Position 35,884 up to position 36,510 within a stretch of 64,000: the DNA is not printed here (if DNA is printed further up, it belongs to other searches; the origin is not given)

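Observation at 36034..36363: RadC N-terminal HhH-only protein translationally coupled to the Type IIG restriction-modification gene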

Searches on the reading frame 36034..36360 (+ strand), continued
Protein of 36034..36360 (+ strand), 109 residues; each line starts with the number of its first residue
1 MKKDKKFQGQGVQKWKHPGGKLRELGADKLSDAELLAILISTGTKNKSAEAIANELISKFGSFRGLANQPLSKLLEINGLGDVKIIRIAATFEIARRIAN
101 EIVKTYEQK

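Call 29: search_protein_families(library=pfam, proteins=[L106:414-695:+, L107:6513-6764:+, L129:5728-6015:+, L129:6236-6502:+, L132:1950-2237:+, L132:2240-2557:+, L135:525-788:+, L110:3457-3708:+, L169:1631-2017:+, L152:6546-6953:+], max_evalue=0.01)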
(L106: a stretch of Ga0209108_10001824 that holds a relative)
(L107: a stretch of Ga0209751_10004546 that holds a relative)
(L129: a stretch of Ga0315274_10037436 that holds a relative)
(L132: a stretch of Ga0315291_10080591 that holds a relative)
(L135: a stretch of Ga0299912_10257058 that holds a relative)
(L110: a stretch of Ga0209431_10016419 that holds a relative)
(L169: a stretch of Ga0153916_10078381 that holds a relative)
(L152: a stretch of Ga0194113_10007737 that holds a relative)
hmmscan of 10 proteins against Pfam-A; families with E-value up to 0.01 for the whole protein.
L106:414-695:+ (94 aa): 1 family
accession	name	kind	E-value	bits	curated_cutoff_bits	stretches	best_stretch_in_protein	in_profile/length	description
PF12910.14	PHD_like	-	7.8e-19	68.5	27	1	12-92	58-138/141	Antitoxin of toxin-antitoxin, RelE / RelB, TA system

L107:6513-6764:+ (84 aa): 2 families
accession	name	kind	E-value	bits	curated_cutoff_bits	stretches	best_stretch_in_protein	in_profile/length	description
PF05016.21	ParE_toxin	-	2.1e-14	54.3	23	1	4-82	1-89/89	ParE toxin of type II toxin-antitoxin system, parDE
PF06769.20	YoeB_toxin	-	0.0011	19.3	27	1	6-73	1-74/80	YoeB-like toxin of bacterial type II toxin-antitoxin system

L129:5728-6015:+ (96 aa): 1 family
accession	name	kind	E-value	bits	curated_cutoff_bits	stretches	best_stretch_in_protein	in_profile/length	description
PF12910.14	PHD_like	-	1.8e-18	67.3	27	1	14-94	58-138/141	Antitoxin of toxin-antitoxin, RelE / RelB, TA system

L129:6236-6502:+ (89 aa): 0 families

L132:1950-2237:+ (96 aa): 1 family
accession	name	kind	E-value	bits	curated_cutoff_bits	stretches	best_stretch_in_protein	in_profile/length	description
PF12910.14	PHD_like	-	1.8e-18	67.3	27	1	14-94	58-138/141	Antitoxin of toxin-antitoxin, RelE / RelB, TA system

L132:2240-2557:+ (106 aa): 1 family
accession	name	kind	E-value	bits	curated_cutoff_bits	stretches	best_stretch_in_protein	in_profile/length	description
PF07927.17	HicA_toxin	-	1.5e-05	25.5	27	1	7-61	4-56/58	HicA toxin of bacterial toxin-antitoxin,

L135:525-788:+ (88 aa): 1 family
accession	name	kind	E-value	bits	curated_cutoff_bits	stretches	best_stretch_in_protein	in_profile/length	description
PF14076.12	DUF4258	-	8.3e-06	26.5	25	1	6-75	2-70/71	Domain of unknown function (DUF4258)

L110:3457-3708:+ (84 aa): 2 families
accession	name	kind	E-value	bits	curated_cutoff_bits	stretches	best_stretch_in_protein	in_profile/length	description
PF05016.21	ParE_toxin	-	2.1e-14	54.3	23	1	4-82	1-89/89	ParE toxin of type II toxin-antitoxin system, parDE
PF06769.20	YoeB_toxin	-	0.0011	19.3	27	1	6-73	1-74/80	YoeB-like toxin of bacterial type II toxin-antitoxin system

L169:1631-2017:+ (129 aa): 0 families

L152:6546-6953:+ (136 aa): 2 families
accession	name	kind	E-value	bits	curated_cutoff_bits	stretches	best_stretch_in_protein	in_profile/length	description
PF13470.12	PIN_3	-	9.6e-20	72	27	1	6-112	1-114/115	PIN domain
PF01850.27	PIN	-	8.2e-07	30.1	23.6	1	7-115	1-115/120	PIN domain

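Call 41: predict_structure(alignment_id=A3)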
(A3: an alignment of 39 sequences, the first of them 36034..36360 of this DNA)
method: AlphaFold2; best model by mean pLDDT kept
length: 109 residues; sequences in the alignment: 39
mean_pLDDT: 86.7   pTM: 0.75
mean pLDDT of the five models: 86.7, 85.5, 84.6, 83.7, 81.3
residues with pLDDT >= 90: 80; 70-90: 14; 50-70: 4; < 50: 11
segments of 3 or more residues with pLDDT < 50: 1-11
pLDDT, mean of each block of 10 residues (from residue 1): 43 75 95 96 91 94 93 89 94 95 87
secondary structure, 60 per line:
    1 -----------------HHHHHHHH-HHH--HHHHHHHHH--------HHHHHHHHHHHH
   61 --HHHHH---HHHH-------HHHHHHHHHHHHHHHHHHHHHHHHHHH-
elements in order: H18-25 H32-40 H49-60 H63-67 H71-74 H82-108

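Call 42: search_protein_representatives(protein=window:36034-36360:+)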
Query: 109 residues. Proteins with E-value up to 0.001 (for the whole library): 4660; up to 1e-10: 253; up to 1e-30: 3. The best 150 are listed.
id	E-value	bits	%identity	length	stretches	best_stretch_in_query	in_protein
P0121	1.6e-34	134.4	45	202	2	13-101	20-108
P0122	1.9e-34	134.2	66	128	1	7-105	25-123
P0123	9.1e-31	122.4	62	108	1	12-108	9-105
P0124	1.2e-29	118.7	61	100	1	13-108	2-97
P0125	4.4e-29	117.0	64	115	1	12-98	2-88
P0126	4.4e-29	117.0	62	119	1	11-101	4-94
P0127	4.6e-28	113.7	47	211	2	14-100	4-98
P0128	5.8e-27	110.2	59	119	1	14-107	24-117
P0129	1.3e-26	109.1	55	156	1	6-106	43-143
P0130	2.8e-26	108.0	64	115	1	13-90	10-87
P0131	5.2e-26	107.1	53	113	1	3-109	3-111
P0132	6.6e-26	106.8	61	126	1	13-101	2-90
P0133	1.2e-25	106.0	43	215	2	11-99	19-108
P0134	3.0e-25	104.7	67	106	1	15-99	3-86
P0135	3.3e-25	104.6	53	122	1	9-104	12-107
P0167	5.5e-18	81.4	54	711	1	10-98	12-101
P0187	9.3e-16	74.2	47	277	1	13-99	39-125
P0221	3.7e-13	65.9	52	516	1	16-99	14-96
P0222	3.9e-13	65.8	45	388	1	17-104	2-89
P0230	7.4e-13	64.9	43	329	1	5-100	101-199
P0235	1.1e-12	64.3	42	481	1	17-102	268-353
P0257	3.8e-12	62.7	46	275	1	17-100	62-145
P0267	6.3e-12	62.0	45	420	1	17-98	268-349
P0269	6.5e-12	61.9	47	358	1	16-103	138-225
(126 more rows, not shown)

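Call 43: search_protein_families(library=pfam, proteins=[P0167, P0221, P0222, P0187, P0230, P0235, P0267, P0269, P0121, P0257], max_evalue=0.01)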
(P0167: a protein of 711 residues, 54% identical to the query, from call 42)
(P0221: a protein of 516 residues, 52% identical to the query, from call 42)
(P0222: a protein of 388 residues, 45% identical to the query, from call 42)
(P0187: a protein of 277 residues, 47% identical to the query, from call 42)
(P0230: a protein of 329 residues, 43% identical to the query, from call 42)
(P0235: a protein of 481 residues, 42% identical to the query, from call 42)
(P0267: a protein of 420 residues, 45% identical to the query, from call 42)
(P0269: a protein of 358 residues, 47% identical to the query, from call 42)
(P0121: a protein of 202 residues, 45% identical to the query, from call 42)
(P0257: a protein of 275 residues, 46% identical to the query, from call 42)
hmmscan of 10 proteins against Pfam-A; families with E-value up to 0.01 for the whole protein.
P0167 (711 aa): 28 families (the best 25 are shown)
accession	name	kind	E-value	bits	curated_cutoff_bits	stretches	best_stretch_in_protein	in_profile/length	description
PF00515.34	TPR_1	-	6.8e-70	228.7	27.8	6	525-558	1-34/34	Tetratricopeptide repeat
PF07719.23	TPR_2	-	5.2e-62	201.3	27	6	526-558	2-34/34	Tetratricopeptide repeat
PF13414.12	TPR_11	-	1.6e-48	162.5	26.8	6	532-573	1-42/42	TPR repeat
PF13181.12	TPR_8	-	4e-44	145.5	25.7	6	628-659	2-33/34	Tetratricopeptide repeat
PF13431.12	TPR_17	-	2.6e-40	133.8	24.4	5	548-579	2-33/34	Tetratricopeptide repeat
PF13432.12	TPR_16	-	1.1e-32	112.5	32.7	3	530-592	2-64/65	Tetratricopeptide repeat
PF13424.12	TPR_12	-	3.4e-32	110.9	30.1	4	530-589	8-75/77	Tetratricopeptide repeat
PF13428.12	TPR_14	-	3e-24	83.5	23.5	0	530-565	6-41/44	Tetratricopeptide repeat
PF14559.12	TPR_19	-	1.1e-23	83.8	25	2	538-592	4-58/68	Tetratricopeptide repeat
PF13371.12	TPR_9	-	1e-18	67.5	35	3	567-629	3-65/73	Tetratricopeptide repeat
PF13174.12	TPR_6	-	2.3e-18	65.9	26.3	0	565-591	6-32/33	Tetratricopeptide repeat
PF20582.4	UPF0758_N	-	5.9e-13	49.1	27.1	1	22-88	12-76/77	UPF0758 N-terminal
PF10516.15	SHNi-TPR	-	9.2e-13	47.9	21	0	505-521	15-31/38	SHNi-TPR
PF24575.1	TPR_Slam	-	1.8e-12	48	35.2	0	631-671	51-91/104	Surface lipoprotein assembly modifier, N-terminal TPR repeats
PF13374.12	TPR_10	-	1.4e-11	44.4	27.5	0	561-589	4-32/42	Tetratricopeptide repeat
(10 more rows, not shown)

P0221 (516 aa): 6 families
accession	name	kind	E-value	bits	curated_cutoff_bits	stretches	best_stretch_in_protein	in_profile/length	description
PF01555.25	N6_N4_Mtase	-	3.4e-19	70.1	26.7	2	181-256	146-213/221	DNA methylase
PF20582.4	UPF0758_N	-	6.1e-16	58.7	27.1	1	15-81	9-75/77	UPF0758 N-terminal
PF01170.24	UPF0020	-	3.6e-13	50.1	22.3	1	205-397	9-138/197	RMKL-like, methyltransferase domain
PF08241.18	Methyltransf_11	-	1e-05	26.5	21.2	0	434-455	74-95/95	Methyltransferase domain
PF13649.12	Methyltransf_25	-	9.2e-05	23.5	27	0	431-450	77-96/97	Methyltransferase domain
PF13847.12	Methyltransf_31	-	0.00089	19.4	27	0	357-456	51-110/145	Methyltransferase domain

P0222 (388 aa): 4 families
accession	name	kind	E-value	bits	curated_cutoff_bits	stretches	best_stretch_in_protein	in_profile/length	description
PF01555.25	N6_N4_Mtase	-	2.8e-32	112.9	26.7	2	108-202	112-221/221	DNA methylase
PF20582.4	UPF0758_N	-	4e-14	52.9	27.1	1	2-70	9-76/77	UPF0758 N-terminal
PF14520.12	HHH_5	-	3.6e-06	27.8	27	1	36-77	13-55/57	Helix-hairpin-helix domain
PF01170.24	UPF0020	-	2.6e-05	24.5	22.3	1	160-273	26-141/197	RMKL-like, methyltransferase domain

P0187 (277 aa): 2 families
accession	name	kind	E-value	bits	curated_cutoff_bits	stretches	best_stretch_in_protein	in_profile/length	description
PF20582.4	UPF0758_N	-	4.1e-14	52.9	27.1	1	42-111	8-76/77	UPF0758 N-terminal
PF01170.24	UPF0020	-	6.8e-05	23.1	22.3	1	241-277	9-45/197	RMKL-like, methyltransferase domain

P0230 (329 aa): 6 families
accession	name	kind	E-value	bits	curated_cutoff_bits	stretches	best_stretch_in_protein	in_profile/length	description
PF04002.20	RadC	-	3.2e-47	159.9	22.1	1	209-327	2-120/121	RadC-like JAB domain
PF20582.4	UPF0758_N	-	7.6e-27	93.6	27.1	1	109-185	2-77/77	UPF0758 N-terminal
PF12826.13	HHH_2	-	8.5e-06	26.3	27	1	153-188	17-52/64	Helix-hairpin-helix motif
PF14520.12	HHH_5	-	0.00051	20.9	27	1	153-191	16-55/57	Helix-hairpin-helix domain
PF00633.29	HHH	-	0.0035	17.6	24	1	162-187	2-27/30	Helix-hairpin-helix motif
PF14464.11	Prok-JAB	-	0.0073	16.6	25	0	265-306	60-95/114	Prokaryotic homologs of the JAB domain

P0235 (481 aa): 6 families
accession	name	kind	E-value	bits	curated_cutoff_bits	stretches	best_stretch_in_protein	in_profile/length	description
PF04002.20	RadC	-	1.2e-43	148.3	22.1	1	360-480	1-121/121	RadC-like JAB domain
PF20582.4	UPF0758_N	-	3.1e-25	88.5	27.1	1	260-337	1-77/77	UPF0758 N-terminal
PF14464.11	Prok-JAB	-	7.7e-05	23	25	1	406-450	46-93/114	Prokaryotic homologs of the JAB domain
PF12826.13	HHH_2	-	0.00022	21.7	27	1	303-337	15-49/64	Helix-hairpin-helix motif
PF14520.12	HHH_5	-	0.00039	21.3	27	1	303-342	14-54/57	Helix-hairpin-helix domain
PF00633.29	HHH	-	0.0005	20.2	24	1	313-339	1-27/30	Helix-hairpin-helix motif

P0267 (420 aa): 4 families
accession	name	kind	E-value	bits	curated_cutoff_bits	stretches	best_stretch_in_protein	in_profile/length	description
PF20582.4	UPF0758_N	-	4.5e-26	91.2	27.1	1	261-337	2-77/77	UPF0758 N-terminal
PF04002.20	RadC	-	1.7e-12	47.8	22.1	1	362-420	3-61/121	RadC-like JAB domain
PF10576.14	EndIII_4Fe-2S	-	0.00069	20.3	20.5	1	231-242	6-17/17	Iron-sulfur binding domain of endonuclease III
PF12826.13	HHH_2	-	0.0012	19.4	27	1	303-340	15-52/64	Helix-hairpin-helix motif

P0269 (358 aa): 6 families
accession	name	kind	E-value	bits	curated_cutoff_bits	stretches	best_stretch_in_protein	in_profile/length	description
PF04002.20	RadC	-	6.5e-45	152.4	22.1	1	233-351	3-121/121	RadC-like JAB domain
PF20582.4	UPF0758_N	-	1.4e-30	105.6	27.1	1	131-208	1-77/77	UPF0758 N-terminal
PF14520.12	HHH_5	-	4e-07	30.8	27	1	173-214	13-55/57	Helix-hairpin-helix domain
PF12826.13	HHH_2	-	0.00024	21.6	27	1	174-207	15-48/64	Helix-hairpin-helix motif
PF00633.29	HHH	-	0.00029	21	24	1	184-212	1-29/30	Helix-hairpin-helix motif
PF14464.11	Prok-JAB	-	0.0021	18.4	25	1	281-328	50-95/114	Prokaryotic homologs of the JAB domain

P0121 (202 aa): 1 family
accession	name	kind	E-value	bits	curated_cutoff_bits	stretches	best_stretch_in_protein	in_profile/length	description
PF20582.4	UPF0758_N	-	3.8e-25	88.2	27.1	2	20-92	5-76/77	UPF0758 N-terminal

P0257 (275 aa): 3 families
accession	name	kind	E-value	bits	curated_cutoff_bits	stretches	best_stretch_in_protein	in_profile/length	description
PF04002.20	RadC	-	3.5e-39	133.9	22.1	1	154-273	1-120/121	RadC-like JAB domain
PF20582.4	UPF0758_N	-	5.1e-21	75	27.1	1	56-130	3-76/77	UPF0758 N-terminal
PF14464.11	Prok-JAB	-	0.0012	19.2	25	1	206-247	59-96/114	Prokaryotic homologs of the JAB domain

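Call 45: fold_search(model_id=the predicted structure, library=pdb)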
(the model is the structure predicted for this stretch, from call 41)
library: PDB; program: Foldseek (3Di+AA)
matches with E <= 10: 172; with E <= 0.001: 0
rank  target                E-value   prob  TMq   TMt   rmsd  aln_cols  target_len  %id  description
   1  1wef                  3.5e-01  0.92  0.51  0.27   6.0        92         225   14  Catalytic Domain Of Muty From Escherichia Coli K20A Mutant (released 2004-09-21)
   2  1kg7                  3.5e-01  0.89  0.48  0.26   6.2        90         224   14  Crystal Structure of the E161A mutant of E.coli MutY (core fragment) (released 2002-11-26)
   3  1wcl_MODEL_1_A        3.5e-01  0.85  0.40  0.53   5.4        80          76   19  NMR structure of the carboxyterminal domains of Escherichia coli NusA (released 2005-08-31)
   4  6sxb_G                3.5e-01  0.63  0.36  0.22   8.6        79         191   23  XPF-ERCC1 Cryo-EM Structure, DNA-Bound form (released 2020-03-11)
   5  1kg6                  3.9e-01  0.87  0.48  0.26   6.2        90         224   14  Crystal structure of the K142R mutant of E.coli MutY (core fragment) (released 2002-11-26)
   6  1kg2                  4.4e-01  0.84  0.46  0.25   6.2        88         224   15  Crystal structure of the core fragment of MutY from E.coli at 1.2A resolution (released 2002-11-26)
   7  1kg4                  4.7e-01  0.84  0.47  0.25   6.2        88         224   15  Crystal structure of the K142A mutant of E. coli MutY (core fragment) (released 2002-11-26)
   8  2mut_MODEL_1_A        4.9e-01  0.94  0.42  0.47   2.2        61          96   23  Solution structure of the F231L mutant ERCC1-XPF dimerization region (released 2015-06-24)
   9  1u9l_A                5.6e-01  0.77  0.40  0.56   3.7        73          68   18  Structural basis for a NusA- protein N interaction (released 2004-08-31)
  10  1weg                  6.7e-01  0.82  0.50  0.27   5.9        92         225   14  Catalytic Domain Of Muty From Escherichia Coli K142A Mutant (released 2004-09-21)
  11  1x2i_A                6.7e-01  0.77  0.38  0.55   4.9        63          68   24  Crystal Structure Of Archaeal Xpf/Mus81 Homolog, Hef From Pyrococcus Furiosus, Helix-hairpin-helix Domain (released 2005-09-13)
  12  1kg5                  7.1e-01  0.84  0.48  0.26   3.8        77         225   17  Crystal structure of the K142Q mutant of E.coli MutY (core fragment) (released 2002-11-26)
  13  1kqj                  7.1e-01  0.75  0.45  0.24   6.1        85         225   15  Crystal Structure of a Mutant of MutY Catalytic Domain (released 2002-04-10)
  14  2bgw_A                7.1e-01  0.69  0.37  0.21   5.3        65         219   17  XPF from Aeropyrum pernix, complex with DNA (released 2005-02-23)
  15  1mun                  8.0e-01  0.75  0.49  0.26   6.0        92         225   14  CATALYTIC DOMAIN OF MUTY FROM ESCHERICHIA COLI D138N MUTANT (released 1999-08-26)
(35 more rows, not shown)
